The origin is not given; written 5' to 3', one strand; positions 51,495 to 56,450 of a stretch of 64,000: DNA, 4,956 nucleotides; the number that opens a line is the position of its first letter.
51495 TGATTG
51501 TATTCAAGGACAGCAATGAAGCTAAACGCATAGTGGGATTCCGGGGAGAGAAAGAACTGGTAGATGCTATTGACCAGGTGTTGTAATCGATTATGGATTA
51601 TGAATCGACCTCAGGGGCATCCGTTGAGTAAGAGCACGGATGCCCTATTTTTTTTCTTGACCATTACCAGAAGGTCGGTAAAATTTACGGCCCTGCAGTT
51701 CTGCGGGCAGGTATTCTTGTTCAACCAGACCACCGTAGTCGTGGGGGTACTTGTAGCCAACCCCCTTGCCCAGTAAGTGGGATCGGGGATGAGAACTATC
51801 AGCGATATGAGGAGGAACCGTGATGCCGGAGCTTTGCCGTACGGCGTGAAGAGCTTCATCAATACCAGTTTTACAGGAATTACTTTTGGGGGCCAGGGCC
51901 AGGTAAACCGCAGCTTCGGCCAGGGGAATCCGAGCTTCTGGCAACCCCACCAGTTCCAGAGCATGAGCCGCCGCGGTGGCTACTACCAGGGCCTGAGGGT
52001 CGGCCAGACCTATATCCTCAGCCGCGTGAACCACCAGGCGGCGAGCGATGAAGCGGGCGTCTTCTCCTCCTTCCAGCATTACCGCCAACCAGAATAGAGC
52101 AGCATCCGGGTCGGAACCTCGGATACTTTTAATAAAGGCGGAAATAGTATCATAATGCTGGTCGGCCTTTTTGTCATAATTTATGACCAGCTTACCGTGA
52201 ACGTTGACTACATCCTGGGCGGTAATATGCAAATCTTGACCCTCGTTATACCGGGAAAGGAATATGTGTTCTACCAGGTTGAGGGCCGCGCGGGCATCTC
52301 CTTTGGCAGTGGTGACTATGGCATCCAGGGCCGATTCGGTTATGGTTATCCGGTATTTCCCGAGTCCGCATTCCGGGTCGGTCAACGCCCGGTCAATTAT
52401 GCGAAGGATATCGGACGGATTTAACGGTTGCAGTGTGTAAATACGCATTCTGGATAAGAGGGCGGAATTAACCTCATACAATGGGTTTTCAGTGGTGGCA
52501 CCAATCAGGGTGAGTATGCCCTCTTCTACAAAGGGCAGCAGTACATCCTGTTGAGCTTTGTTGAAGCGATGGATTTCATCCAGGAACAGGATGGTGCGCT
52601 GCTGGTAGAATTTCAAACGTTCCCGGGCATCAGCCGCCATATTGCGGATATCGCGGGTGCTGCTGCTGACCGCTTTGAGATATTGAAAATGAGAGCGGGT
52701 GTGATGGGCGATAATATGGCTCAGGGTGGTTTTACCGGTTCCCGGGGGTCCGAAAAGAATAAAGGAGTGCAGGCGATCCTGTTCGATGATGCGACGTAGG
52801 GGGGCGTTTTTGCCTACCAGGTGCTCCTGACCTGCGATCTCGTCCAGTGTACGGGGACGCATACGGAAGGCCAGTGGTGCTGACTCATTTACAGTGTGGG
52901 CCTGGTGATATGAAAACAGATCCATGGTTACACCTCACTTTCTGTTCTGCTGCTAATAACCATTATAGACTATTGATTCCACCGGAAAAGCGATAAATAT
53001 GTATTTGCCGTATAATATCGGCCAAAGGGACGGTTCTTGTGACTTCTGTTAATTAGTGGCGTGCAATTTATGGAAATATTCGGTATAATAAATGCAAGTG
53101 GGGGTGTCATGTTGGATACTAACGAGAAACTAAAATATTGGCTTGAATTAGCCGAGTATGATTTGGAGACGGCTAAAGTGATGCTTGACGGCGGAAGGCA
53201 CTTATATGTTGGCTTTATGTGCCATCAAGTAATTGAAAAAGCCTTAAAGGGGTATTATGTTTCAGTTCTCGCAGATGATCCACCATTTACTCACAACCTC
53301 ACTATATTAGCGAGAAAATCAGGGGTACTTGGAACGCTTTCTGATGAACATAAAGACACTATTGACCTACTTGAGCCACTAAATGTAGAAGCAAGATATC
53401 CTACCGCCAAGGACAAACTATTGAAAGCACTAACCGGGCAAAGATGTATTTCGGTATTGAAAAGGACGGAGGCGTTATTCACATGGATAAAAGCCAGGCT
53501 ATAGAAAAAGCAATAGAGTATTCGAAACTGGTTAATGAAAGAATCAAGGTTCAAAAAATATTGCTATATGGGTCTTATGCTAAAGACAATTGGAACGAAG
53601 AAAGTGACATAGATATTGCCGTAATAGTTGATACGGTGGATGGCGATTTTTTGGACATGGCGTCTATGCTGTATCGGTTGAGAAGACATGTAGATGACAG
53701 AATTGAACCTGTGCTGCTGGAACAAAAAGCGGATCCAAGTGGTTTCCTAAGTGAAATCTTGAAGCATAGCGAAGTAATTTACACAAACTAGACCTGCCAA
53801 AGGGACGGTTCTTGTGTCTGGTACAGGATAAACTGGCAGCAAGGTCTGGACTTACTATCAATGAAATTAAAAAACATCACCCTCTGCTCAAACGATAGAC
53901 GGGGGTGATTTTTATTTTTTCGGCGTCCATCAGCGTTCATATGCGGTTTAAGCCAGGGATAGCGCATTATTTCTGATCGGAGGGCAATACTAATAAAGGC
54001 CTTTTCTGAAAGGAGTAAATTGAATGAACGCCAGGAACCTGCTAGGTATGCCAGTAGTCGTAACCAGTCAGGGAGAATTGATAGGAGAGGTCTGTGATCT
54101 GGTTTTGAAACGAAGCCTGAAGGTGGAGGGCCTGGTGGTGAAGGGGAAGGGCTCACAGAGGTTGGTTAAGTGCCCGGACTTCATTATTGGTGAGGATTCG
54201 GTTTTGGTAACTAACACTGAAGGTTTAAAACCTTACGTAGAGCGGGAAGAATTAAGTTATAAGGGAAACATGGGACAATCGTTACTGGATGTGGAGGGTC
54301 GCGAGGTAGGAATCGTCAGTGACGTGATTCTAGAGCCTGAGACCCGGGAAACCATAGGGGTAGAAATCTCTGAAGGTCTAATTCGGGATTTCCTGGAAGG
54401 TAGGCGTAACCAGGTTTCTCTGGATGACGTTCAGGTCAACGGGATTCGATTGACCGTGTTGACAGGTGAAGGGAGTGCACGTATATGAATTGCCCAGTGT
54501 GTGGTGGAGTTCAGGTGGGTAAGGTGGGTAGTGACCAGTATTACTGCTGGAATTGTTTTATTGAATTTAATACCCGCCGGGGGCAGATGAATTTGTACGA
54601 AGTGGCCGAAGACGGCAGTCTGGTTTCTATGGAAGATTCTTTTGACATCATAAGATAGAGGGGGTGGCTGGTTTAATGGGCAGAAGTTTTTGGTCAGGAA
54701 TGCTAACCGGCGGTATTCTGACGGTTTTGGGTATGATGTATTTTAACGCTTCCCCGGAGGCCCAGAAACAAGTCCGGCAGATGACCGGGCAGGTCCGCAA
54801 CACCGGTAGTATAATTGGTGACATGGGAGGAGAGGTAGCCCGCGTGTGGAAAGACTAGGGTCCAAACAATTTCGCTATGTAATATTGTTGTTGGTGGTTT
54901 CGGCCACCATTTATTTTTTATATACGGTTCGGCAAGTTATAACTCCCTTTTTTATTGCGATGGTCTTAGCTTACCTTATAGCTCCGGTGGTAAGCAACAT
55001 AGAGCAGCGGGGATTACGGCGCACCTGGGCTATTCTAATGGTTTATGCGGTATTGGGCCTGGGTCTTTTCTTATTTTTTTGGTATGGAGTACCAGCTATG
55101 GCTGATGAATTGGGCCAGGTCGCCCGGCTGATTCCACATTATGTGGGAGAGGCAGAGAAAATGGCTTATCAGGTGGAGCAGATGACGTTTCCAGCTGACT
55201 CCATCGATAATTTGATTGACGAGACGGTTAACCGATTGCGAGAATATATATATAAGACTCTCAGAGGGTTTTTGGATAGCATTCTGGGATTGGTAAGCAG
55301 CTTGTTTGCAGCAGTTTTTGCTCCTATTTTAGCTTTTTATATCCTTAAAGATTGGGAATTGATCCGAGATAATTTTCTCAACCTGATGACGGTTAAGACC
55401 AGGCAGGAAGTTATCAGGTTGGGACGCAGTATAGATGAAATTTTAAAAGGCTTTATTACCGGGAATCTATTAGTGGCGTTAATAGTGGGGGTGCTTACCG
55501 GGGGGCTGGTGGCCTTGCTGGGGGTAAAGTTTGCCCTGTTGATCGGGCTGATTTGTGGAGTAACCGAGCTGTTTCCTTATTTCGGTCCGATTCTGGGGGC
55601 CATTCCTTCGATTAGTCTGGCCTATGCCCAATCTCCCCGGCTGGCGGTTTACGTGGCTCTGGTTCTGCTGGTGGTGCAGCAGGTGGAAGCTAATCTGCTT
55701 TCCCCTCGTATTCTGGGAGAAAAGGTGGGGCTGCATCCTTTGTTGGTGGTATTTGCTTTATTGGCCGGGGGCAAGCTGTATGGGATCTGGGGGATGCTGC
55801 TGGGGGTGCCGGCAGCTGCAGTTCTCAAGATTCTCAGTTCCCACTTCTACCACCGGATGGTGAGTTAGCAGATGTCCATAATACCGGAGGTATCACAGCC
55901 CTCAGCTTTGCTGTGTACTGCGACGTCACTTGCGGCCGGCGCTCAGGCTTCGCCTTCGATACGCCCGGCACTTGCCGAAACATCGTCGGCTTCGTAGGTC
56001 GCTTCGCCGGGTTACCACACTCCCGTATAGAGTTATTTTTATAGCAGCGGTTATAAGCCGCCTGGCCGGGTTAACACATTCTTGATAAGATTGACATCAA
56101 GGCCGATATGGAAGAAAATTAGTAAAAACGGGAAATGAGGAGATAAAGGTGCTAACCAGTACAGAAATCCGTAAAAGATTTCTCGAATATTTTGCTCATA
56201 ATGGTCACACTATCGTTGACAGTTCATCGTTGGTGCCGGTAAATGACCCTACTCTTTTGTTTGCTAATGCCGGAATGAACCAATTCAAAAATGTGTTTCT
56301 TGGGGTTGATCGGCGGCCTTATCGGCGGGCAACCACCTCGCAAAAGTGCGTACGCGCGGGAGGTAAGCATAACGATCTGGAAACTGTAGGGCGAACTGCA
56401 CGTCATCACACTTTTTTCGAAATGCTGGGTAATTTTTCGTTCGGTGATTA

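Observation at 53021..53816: HEPN/MNT cassette bracketed by perfect 21-bp direct repeats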

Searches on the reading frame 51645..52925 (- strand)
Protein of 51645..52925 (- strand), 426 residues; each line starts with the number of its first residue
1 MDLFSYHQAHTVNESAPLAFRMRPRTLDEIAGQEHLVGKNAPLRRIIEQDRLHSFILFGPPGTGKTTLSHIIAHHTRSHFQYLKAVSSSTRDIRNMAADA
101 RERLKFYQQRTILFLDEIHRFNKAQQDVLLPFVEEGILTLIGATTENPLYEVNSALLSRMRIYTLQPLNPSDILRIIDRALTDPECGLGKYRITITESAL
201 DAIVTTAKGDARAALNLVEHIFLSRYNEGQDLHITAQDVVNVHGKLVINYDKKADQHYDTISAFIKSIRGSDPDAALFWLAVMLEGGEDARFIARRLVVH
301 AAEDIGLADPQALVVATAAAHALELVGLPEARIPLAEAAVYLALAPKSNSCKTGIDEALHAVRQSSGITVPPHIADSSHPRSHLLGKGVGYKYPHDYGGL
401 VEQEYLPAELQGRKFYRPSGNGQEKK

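Call 6: search_protein_families(library=pfam, proteins=[window:51645-52925:-], max_evalue=0.01)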
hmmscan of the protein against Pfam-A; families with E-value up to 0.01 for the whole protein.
window:51645-52925:- (426 aa): 20 families
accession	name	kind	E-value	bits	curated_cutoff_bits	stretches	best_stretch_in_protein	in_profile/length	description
PF12002.13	MgsA_C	-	4.4e-62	209.3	27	1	270-426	1-158/167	MgsA AAA+ ATPase C terminal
PF16193.11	AAA_assoc_2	-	1.7e-24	86.3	34.3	1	190-269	2-81/81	AAA C-terminal domain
PF00004.35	AAA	-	1.7e-15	58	21.2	1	56-163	2-126/131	ATPase family associated with various cellular activities (AAA)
PF05496.18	RuvB_N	-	1.4e-14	54.6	27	1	22-141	1-116/159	Holliday junction DNA helicase RuvB P-loop domain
PF13173.12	AAA_14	-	2.4e-09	37.7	27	1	55-171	5-126/129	AAA domain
PF07728.20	AAA_5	-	8.9e-09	35.9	22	1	55-145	2-102/139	AAA domain (dynein-related subfamily)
PF01078.27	Mg_chelatase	-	6.2e-06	26.2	20.3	0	52-72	22-42/207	Magnesium chelatase, subunit ChlI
PF00158.32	Sigma54_activat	-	1.3e-05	25.4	20.2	1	109-147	93-131/168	Sigma-54 interaction domain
PF13191.12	AAA_16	-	2.5e-05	25.3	32.6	0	49-83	21-56/167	AAA ATPase domain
PF20720.3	nSTAND3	-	4.3e-05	23.7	27.2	1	53-102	18-66/155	Novel STAND NTPase 3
PF07724.20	AAA_2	-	7.8e-05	23.2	27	1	52-139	3-105/166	AAA domain (Cdc48 subfamily)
PF05673.19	DUF815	-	0.00014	21.5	23.8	1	12-123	15-120/249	Protein of unknown function (DUF815)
PF13401.12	AAA_22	-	0.0012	19.6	27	1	55-127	8-84/130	AAA domain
PF13521.12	AAA_28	-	0.0014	19.3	27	1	55-107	2-50/164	AAA domain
PF14532.12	Sigma54_activ_2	-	0.0033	18.1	25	1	57-135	26-95/138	Sigma-54 interaction domain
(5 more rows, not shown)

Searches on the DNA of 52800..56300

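Call 19: search_rna_families(source=window, start=52800, end=56300, threshold=evalue, max_evalue=5)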
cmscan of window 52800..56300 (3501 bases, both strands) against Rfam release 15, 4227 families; matches with E-value up to 5: 2.
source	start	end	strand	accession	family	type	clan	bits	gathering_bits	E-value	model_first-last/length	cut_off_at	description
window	56084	56120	+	RF00292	snoTBR5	Gene; snRNA; snoRNA; CD-box;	-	15.4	44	4.5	1-94/94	no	Small nucleolar RNA TBR5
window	56065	56103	-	RF00289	SNORND104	Gene; snRNA; snoRNA; CD-box;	CL00077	15.2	40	4.8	1-70/70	no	Small nucleolar RNA SNORD104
